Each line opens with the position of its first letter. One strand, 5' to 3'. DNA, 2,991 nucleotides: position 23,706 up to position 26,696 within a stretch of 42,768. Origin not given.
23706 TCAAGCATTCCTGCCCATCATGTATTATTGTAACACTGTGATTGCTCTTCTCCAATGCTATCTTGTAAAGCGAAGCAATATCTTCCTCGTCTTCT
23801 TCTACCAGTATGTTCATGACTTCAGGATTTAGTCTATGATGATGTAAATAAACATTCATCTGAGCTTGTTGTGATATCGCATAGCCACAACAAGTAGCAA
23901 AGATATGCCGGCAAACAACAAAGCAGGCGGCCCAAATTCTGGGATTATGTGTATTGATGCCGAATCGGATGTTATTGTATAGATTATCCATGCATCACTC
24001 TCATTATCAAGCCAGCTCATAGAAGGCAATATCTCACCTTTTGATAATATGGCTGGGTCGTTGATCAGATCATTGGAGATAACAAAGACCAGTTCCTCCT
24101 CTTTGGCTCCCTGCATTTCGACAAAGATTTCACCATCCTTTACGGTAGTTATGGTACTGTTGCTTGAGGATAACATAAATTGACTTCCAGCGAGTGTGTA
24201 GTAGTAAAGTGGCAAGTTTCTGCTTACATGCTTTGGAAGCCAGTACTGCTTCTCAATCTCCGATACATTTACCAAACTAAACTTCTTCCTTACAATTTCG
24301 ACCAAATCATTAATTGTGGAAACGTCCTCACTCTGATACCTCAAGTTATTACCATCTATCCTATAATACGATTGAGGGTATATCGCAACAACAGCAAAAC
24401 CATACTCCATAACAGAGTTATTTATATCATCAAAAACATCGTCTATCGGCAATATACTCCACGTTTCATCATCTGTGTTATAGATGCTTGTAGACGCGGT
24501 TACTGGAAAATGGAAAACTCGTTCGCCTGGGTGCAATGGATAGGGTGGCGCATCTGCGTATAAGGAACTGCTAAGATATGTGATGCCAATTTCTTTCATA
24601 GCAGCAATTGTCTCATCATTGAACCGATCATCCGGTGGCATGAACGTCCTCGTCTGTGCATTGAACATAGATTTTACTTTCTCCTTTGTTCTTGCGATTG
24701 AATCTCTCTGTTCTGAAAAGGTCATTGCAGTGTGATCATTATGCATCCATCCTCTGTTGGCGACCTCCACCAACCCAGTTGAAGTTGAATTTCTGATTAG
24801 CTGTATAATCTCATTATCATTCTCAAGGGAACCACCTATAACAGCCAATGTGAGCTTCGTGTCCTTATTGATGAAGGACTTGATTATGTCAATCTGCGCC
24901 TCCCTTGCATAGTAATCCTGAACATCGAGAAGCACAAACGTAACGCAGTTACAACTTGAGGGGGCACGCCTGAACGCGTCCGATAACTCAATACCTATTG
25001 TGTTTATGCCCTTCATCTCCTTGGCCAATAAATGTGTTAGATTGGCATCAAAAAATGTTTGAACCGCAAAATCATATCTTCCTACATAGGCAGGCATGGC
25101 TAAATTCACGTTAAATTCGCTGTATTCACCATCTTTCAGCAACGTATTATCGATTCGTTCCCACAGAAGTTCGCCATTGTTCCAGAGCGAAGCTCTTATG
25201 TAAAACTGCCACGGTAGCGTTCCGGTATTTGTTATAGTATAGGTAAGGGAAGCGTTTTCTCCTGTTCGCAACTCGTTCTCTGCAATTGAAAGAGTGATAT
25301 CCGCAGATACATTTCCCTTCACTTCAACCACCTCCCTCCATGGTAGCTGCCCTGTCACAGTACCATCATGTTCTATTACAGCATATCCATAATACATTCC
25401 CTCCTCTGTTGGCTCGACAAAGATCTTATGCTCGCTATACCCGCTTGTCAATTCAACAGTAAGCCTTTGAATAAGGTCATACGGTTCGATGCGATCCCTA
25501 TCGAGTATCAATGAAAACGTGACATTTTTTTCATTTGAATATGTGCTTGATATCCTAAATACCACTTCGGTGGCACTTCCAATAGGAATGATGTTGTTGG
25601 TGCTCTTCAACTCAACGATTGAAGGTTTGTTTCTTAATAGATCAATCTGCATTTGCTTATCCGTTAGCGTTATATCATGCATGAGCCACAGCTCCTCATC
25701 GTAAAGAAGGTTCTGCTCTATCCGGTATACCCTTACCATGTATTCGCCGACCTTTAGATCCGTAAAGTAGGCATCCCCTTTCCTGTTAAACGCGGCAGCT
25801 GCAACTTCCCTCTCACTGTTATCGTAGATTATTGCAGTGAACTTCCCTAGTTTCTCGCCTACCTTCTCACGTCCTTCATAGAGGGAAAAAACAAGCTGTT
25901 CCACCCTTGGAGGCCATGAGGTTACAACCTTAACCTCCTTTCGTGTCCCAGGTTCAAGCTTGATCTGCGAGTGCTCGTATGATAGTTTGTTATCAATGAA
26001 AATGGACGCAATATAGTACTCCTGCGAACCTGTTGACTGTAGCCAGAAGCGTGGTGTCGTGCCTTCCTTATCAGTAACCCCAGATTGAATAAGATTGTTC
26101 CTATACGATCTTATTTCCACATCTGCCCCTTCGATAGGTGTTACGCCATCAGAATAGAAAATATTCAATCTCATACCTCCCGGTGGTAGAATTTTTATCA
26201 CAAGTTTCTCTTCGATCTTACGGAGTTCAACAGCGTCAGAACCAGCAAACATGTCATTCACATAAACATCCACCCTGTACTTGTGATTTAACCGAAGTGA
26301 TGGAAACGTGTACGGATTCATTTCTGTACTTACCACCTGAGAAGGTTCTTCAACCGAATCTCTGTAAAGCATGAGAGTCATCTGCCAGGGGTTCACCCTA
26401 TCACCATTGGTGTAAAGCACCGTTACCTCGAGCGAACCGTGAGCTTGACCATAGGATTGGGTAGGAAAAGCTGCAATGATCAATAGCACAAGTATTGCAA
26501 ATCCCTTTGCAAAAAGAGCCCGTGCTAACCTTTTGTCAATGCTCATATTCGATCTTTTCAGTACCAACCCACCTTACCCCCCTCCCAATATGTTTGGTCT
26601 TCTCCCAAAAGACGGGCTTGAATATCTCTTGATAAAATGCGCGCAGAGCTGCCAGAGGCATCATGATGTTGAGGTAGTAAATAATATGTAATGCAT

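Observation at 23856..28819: Pga/Ica-like exopolysaccharide operon with the deacetylase as a ~900-aa PEFG-anchored surface protein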

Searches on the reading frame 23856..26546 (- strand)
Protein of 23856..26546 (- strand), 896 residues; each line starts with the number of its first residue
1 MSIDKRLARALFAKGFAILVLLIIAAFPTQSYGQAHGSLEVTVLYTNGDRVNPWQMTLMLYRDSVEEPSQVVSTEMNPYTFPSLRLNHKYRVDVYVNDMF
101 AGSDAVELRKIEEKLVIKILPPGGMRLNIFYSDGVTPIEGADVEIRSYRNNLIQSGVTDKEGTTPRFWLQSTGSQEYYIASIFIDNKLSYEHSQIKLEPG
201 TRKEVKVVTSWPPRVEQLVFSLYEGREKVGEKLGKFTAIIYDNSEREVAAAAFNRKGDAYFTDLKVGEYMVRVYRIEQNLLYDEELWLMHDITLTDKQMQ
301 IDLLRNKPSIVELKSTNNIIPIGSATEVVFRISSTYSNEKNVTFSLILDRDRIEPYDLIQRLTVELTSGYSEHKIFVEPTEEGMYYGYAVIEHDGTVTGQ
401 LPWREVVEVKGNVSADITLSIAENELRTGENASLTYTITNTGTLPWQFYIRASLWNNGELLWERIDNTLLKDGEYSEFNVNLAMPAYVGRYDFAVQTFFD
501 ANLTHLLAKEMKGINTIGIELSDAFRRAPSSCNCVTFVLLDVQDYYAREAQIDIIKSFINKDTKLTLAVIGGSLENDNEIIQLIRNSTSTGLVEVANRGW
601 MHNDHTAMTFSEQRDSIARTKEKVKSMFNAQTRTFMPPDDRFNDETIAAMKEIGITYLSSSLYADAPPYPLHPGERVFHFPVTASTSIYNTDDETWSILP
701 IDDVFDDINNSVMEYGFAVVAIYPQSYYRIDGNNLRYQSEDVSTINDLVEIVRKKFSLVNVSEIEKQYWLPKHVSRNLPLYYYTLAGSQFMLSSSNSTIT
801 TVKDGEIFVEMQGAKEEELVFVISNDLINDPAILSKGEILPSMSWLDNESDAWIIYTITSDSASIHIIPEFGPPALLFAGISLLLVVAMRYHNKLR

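Call 3: search_protein_families(library=pfam, proteins=[window:23856-26546:-], max_evalue=0.1)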
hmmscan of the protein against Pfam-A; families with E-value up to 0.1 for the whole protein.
window:23856-26546:- (896 aa): 8 families
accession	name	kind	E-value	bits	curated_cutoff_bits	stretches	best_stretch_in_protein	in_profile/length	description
PF01522.26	Polysacc_deac_1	-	2.4e-12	47.4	23.1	1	554-657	24-123/124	Polysaccharide deacetylase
PF03065.20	Glyco_hydro_57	-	2e-05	24.5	21.2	1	562-658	68-169/291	Glycosyl hydrolase family 57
PF07705.17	CARDB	-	0.00043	20.9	22.7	1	419-496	6-82/101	CARDB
PF17802.7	SpaA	-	0.0016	19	23.1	0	231-272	14-57/91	Prealbumin-like fold domain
PF13620.12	CarboxypepD_reg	-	0.0038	18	32.3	0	136-201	12-73/82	Carboxypeptidase regulatory-like domain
PF17210.9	SdrD_B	-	0.015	15.9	29.7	0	240-274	31-65/112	SdrD B-like domain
PF11974.14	bMG3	-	0.03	14.7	34.9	0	136-163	26-53/103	Bacterial alpha-2-macroglobulin MG3 domain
PF00860.26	Xan_ur_permease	-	0.045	12.9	27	1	4-45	266-307/389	Permease family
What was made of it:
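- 25632..26447 (-): Three Ig-like (prealbumin/SpaA-like) beta-sandwich domains of gene 3 (residues 34-305), forming an adhesin-stalk-like region. Pfam hits to SpaA and CarboxypepD_reg are sub-threshold (call 3).
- On CE4 / NodB polysaccharide deacetylases: PF01522 scores 47.4 bits against a cutoff of 23.1 (call 3).
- Checked: The CarboxypepD_reg and CARDB hits are below Pfam thresholds (call 3).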

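Call 4: search_protein_families(library=ncbifam, proteins=[window:23856-26546:-], max_evalue=0.1)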
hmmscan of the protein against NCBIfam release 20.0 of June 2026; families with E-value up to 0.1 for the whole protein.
window:23856-26546:- (896 aa): 5 families
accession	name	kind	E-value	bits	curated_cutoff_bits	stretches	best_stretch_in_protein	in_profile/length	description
TIGR02873.1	spore_ylxY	hypoth_equivalog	2.1e-06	27.2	391.5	1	548-654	97-199/268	probable sporulation protein, polysaccharide deacetylase family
TIGR02764.1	spore_ybaN_pdaB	equivalog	3e-06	27.1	237.4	1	548-657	18-123/191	polysaccharide deacetylase family sporulation protein PdaB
TIGR02884.1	spore_pdaA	equivalog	0.0019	17.9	298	1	560-661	61-159/224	delta-lactam-biosynthetic de-N-acetylase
TIGR03006.1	pepcterm_polyde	equivalog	0.0059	15.8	276.2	1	553-661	38-145/272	XrtA system polysaccharide deacetylase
TIGR00801.1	ncs2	superfamily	0.017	14.1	291.8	1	4-45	268-309/415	NCS2 family nucleobase:cation symporter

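Call 12: search_solved_structures(query=window:23856-26546:-, max_evalue=1, show_alignments=4)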
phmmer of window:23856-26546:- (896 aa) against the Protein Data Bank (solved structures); distinct sequences matched with E-value up to 1: 6.
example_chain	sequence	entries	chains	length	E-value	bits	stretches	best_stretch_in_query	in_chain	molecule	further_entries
6hm9_A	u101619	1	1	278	0.0015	19.8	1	538-650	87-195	Putative polysaccharide deacetylase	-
2j13_A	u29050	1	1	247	0.0029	18.9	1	565-656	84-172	POLYSACCHARIDE DEACETYLASE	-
6hpa_A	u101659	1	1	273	0.0054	18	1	562-650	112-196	Putative polysaccharide deacetylase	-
7bkf_A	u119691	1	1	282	0.0063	17.8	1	580-650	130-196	Putative polysaccharide deacetylase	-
3qbu_A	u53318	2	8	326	0.26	12.4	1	556-675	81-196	Putative uncharacterized protein | peptidoglycan deacetylase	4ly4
2c71_A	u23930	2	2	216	0.9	10.6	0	561-639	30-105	GLYCOSIDE HYDROLASE, FAMILY 11:CLOSTRIDIUM CELLULOSOME ENZYME, DOCKERIN TYPE I:POLYSACCHAR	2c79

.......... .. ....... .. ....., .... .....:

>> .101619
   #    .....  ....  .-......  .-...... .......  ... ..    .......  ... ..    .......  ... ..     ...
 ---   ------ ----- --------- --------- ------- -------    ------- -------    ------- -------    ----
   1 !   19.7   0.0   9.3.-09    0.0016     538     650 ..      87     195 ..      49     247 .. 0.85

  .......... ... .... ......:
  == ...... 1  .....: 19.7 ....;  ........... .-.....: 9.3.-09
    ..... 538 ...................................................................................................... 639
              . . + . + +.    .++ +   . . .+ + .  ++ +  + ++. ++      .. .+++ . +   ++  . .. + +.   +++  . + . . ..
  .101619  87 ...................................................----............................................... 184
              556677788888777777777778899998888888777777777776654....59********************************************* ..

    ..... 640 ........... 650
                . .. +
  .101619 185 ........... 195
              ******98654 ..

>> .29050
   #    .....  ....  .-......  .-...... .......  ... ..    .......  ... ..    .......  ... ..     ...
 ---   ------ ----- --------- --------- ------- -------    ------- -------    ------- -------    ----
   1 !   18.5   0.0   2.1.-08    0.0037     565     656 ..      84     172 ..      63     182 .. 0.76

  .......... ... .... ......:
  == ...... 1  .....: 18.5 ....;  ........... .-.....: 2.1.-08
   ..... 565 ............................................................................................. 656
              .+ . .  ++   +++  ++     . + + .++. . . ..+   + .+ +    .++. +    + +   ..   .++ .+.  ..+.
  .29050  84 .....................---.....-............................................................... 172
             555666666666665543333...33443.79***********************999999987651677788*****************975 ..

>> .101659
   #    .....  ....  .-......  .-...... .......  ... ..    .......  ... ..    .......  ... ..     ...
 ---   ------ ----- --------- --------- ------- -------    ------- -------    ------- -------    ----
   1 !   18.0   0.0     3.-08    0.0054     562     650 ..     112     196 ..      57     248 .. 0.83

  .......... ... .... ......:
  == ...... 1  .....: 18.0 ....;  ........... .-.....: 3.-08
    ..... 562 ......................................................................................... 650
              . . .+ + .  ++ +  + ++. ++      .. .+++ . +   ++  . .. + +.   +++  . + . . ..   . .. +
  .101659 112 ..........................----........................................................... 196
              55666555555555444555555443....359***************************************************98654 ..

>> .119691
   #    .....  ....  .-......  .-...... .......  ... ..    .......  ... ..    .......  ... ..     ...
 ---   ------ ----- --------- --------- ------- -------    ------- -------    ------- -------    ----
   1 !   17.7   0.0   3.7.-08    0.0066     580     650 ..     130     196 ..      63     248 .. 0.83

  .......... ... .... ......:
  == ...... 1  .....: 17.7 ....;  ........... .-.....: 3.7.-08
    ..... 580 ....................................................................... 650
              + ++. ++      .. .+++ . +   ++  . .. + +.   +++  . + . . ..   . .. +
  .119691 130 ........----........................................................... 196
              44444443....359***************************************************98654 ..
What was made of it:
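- Tried and rejected: The first phmmer alignment of the window protein to 6hm9 placed Q543-D544 opposite the DD of MT1 (call 12).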

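Call 13: find_homologous_proteins(query=window:23856-26546:-, max_evalue=0.001)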
Query window:23856-26546:- (896 aa): 15 proteins with E <= 0.001 among 8000 candidates.
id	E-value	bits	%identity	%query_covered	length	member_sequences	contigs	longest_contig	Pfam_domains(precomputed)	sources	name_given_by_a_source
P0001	0.0e+0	2026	100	100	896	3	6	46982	PF03065.21,PF01522.27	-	-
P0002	3.2e-177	609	40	47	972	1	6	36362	PF10096.15,PF03065.21,PF01522.27,PF13620.13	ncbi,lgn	ncbi:MAG: polysaccharide deacetylase family protein [Nitrososphaerales archaeon]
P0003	2.7e-125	438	37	32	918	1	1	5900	PF01522.27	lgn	-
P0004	4.6e-125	437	35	34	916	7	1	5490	PF10096.15,PF01522.27,PF17802.8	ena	-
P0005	5.2e-115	404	37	29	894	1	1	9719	PF10096.15,PF03065.21,PF01522.27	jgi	jgi:peptidoglycan/xylan/chitin deacetylase (PgdA/CDA1 family)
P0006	1.0e-111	393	41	26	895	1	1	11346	PF10096.15,PF03065.21,PF01522.27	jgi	jgi:peptidoglycan/xylan/chitin deacetylase (PgdA/CDA1 family)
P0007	1.1e-92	330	41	32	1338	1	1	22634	PF10282.16,PF25174.2,PF01522.27,PF21783.3,PF02239.23,PF01436.28,PF23414.2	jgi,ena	-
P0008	1.4e-90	323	37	35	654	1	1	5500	PF01522.27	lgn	-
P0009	7.6e-79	284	36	30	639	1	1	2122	-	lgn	-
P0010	8.2e-78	280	33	35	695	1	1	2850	PF10096.15,PF01522.27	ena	-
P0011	3.3e-76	275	36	31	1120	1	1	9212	PF13576.13,PF01522.27,PF17802.8,PF13599.14,PF00805.29,PF25296.2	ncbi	ncbi:MAG: pentapeptide repeat-containing protein [Nitrosopumilus sp.]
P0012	4.0e-76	275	34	32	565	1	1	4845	PF10096.15,PF03065.21,PF01522.27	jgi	-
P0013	5.8e-75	271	34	32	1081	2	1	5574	PF13576.13,PF01522.27,PF13599.14,PF00805.29,PF23894.3,PF25296.2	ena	-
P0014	3.4e-73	265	32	36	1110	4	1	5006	PF13576.13,PF01522.27,PF13599.14,PF00805.29,PF25296.2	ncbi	-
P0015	1.6e-71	260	31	35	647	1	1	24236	PF10096.15,PF01522.27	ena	-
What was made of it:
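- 23856..26546 (-): Gene 3: an 896-aa secreted, C-terminally anchored protein. It is a lineage-specific addition to the module. Only 15 homologues were found, all from Nitrososphaerales/Nitrosopumilus or unnamed metagenome sequences (call 13).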

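Call 17: find_encoding_contigs(protein=P0002, flank=8000, max_places=3)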
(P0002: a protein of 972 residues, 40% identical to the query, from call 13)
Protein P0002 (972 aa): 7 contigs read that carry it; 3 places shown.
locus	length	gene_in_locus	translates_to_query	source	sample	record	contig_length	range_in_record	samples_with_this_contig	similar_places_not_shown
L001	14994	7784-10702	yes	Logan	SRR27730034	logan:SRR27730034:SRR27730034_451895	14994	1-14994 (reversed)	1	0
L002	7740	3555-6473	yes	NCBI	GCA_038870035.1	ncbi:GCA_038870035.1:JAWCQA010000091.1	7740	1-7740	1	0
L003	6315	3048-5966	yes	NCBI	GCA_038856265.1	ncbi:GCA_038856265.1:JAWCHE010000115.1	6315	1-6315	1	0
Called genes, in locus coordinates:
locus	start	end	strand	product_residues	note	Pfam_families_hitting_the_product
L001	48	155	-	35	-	-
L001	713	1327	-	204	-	PF00413:Peptidase_M10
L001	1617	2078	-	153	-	PF13527:Acetyltransf_9 (weak), PF00583:Acetyltransf_1, PF13673:Acetyltransf_10, PF13508:Acetyltransf_7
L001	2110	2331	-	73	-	-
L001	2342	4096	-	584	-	PF13522:GATase_6, PF13537:GATase_7, PF01380:SIS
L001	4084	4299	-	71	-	-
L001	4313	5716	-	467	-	PF00535:Glycos_transf_2, PF10111:Glyco_tranf_2_2, PF13641:Glyco_tranf_2_3, PF01644:Chitin_synth_1, PF03142:Chitin_synth_2, PF13632:Glyco_trans_2_3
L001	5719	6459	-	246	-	PF01522:Polysacc_deac_1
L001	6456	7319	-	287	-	PF02737:3HCDH_N (faint), PF03721:UDPG_MGDP_dh_N (faint), PF00984:UDPG_MGDP_dh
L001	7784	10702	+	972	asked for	PF13620:CarboxypepD_reg (faint), PF01522:Polysacc_deac_1, PF03065:Glyco_hydro_57 (faint), PF10096:DUF2334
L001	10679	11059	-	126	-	PF01920:Prefoldin_2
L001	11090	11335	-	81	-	PF09341:Pcc1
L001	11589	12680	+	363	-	-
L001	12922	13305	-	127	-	-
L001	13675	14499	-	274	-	PF01138:RNase_PH, PF03725:RNase_PH_C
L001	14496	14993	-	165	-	?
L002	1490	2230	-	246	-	PF01522:Polysacc_deac_1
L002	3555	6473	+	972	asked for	PF13620:CarboxypepD_reg (faint), PF01522:Polysacc_deac_1, PF03065:Glyco_hydro_57 (faint), PF10096:DUF2334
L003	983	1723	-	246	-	PF01522:Polysacc_deac_1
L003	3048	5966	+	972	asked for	PF13620:CarboxypepD_reg (faint), PF01522:Polysacc_deac_1, PF03065:Glyco_hydro_57 (faint), PF10096:DUF2334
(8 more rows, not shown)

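Call 32: find_encoding_contigs(protein=P0001, flank=10000, max_places=6)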
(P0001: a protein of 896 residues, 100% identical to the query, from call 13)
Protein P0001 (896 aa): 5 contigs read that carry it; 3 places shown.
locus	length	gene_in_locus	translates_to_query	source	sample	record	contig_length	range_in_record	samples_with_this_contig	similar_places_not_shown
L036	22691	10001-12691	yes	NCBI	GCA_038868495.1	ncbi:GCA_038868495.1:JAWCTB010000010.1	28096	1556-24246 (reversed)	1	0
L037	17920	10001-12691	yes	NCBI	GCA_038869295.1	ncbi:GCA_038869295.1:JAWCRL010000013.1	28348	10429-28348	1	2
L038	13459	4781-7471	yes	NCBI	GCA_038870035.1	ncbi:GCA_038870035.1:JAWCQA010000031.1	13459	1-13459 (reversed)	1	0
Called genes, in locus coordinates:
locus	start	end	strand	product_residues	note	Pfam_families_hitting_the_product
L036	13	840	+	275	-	-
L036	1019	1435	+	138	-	-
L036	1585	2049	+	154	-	-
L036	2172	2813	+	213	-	-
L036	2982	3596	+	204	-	PF00072:Response_reg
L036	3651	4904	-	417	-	PF00989:PAS, PF08448:PAS_4, PF13426:PAS_9, PF08447:PAS_3, PF00512:HisKA, PF02518:HATPase_c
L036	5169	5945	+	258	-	-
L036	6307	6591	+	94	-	-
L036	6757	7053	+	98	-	PF02371:Transposase_20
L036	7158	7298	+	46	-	-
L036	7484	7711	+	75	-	-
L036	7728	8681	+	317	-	PF18551:TackOD1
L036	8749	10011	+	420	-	PF00535:Glycos_transf_2, PF13641:Glyco_tranf_2_3, PF13632:Glyco_trans_2_3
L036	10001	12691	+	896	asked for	PF03065:Glyco_hydro_57 (faint), PF01522:Polysacc_deac_1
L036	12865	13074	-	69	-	-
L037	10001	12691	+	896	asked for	PF03065:Glyco_hydro_57 (faint), PF01522:Polysacc_deac_1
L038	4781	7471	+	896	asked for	PF03065:Glyco_hydro_57 (faint), PF01522:Polysacc_deac_1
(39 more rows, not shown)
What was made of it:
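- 23856..26546 (-): It is identical in 3 MAGs (call 32).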
